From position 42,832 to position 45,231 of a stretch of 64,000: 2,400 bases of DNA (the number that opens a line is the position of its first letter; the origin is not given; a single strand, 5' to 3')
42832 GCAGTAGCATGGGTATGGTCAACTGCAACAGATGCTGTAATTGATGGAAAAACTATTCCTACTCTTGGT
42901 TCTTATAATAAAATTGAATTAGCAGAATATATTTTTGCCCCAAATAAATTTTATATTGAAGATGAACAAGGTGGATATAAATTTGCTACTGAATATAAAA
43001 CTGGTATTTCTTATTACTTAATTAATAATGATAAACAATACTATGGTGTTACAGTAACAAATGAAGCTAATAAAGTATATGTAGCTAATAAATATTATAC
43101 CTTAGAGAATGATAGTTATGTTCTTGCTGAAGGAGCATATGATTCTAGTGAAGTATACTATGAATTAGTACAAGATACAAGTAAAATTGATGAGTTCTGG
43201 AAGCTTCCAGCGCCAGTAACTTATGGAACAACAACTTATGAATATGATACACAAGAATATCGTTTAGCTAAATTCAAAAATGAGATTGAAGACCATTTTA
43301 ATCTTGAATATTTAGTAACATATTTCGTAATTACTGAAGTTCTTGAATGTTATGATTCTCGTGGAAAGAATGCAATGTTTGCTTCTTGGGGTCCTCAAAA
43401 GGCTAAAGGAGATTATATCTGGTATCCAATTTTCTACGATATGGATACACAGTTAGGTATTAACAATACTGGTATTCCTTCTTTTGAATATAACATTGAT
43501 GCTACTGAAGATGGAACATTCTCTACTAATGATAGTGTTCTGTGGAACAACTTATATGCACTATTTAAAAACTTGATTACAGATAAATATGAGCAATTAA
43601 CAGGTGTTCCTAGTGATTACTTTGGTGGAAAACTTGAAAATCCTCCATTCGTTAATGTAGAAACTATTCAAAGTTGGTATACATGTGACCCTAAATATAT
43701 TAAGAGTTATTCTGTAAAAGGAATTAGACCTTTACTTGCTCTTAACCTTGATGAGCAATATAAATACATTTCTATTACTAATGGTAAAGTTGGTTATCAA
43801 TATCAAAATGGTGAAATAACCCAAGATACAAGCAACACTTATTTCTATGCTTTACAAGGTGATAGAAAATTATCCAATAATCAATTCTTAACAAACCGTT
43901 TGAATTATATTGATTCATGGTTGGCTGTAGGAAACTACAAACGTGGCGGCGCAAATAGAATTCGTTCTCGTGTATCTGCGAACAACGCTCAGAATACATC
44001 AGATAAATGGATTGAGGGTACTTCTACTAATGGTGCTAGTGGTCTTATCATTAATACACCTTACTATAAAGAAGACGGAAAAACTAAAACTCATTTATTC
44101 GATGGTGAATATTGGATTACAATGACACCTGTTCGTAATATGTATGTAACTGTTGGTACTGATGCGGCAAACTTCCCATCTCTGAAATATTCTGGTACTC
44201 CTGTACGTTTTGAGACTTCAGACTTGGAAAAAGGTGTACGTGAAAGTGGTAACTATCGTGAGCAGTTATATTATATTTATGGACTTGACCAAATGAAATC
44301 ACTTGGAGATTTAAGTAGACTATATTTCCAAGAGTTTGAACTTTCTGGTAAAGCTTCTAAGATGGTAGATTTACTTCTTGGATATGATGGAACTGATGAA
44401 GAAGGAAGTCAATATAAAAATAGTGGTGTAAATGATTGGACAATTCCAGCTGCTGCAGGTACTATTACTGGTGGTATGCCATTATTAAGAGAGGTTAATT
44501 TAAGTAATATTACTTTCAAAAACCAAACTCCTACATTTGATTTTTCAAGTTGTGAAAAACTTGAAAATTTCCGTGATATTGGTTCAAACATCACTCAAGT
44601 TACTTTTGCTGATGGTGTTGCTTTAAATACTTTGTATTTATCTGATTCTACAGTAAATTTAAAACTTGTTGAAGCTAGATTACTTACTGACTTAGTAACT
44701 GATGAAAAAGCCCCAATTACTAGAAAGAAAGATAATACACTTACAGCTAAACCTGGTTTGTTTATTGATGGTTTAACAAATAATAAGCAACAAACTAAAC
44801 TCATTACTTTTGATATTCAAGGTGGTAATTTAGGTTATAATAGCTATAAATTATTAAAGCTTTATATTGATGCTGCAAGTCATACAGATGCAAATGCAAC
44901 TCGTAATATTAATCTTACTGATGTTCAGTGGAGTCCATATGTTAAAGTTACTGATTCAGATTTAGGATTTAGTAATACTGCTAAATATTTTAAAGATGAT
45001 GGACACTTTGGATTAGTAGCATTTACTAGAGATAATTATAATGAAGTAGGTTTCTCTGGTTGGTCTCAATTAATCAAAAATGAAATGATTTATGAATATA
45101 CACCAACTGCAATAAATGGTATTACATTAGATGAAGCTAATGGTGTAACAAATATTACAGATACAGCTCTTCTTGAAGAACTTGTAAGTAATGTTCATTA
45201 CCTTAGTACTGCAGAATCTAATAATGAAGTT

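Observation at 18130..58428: Hyper-expanded host-recognition apparatus: about 40 kb and at least 12 tail, fibre and RBP genes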

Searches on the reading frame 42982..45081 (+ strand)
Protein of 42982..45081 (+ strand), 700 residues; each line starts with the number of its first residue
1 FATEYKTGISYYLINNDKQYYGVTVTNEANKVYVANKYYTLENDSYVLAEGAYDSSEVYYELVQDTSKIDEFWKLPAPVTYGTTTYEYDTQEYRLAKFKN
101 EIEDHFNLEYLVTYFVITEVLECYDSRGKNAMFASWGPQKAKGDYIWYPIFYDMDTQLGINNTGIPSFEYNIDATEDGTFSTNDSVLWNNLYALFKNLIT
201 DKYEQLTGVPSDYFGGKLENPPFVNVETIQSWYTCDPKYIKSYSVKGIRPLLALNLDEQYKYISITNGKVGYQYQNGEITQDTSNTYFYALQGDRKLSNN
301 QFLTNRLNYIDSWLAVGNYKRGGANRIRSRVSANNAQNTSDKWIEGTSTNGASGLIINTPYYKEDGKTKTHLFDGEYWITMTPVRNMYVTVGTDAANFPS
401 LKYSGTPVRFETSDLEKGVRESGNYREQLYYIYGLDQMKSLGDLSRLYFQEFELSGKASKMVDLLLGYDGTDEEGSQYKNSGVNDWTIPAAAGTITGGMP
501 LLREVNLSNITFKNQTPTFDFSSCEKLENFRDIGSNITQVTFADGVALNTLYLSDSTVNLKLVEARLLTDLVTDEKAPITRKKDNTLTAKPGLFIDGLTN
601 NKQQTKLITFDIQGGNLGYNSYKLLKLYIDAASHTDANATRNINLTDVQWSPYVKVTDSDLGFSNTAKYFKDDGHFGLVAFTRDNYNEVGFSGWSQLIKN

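Call 118: search_protein_representatives(protein=window:42982-45081:+)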
Query: 700 residues. Proteins with E-value up to 0.001 (for the whole library): 939; up to 1e-10: 643; up to 1e-30: 166. The best 150 are listed.
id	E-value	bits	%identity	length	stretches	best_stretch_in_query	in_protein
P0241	0.0e+00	1024.6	70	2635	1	17-698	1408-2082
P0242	2.5e-268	908.3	65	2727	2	18-366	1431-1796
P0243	3.5e-258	874.8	62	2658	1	6-681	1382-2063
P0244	9.7e-257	870.0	64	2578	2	266-682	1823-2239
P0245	7.7e-244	827.4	63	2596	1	23-686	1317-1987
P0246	1.2e-239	813.5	60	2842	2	33-697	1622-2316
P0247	1.7e-221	753.5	57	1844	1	9-688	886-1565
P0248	7.9e-218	741.4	56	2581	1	14-690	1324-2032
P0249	2.2e-209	713.5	55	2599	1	12-690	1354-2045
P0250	3.6e-208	709.5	54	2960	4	364-687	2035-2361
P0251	7.7e-195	665.4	51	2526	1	11-685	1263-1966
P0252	2.4e-190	650.6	53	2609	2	78-680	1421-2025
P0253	3.2e-189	646.9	56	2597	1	78-683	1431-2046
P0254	2.0e-186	637.6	61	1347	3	4-363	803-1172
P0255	2.8e-185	633.9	51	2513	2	8-683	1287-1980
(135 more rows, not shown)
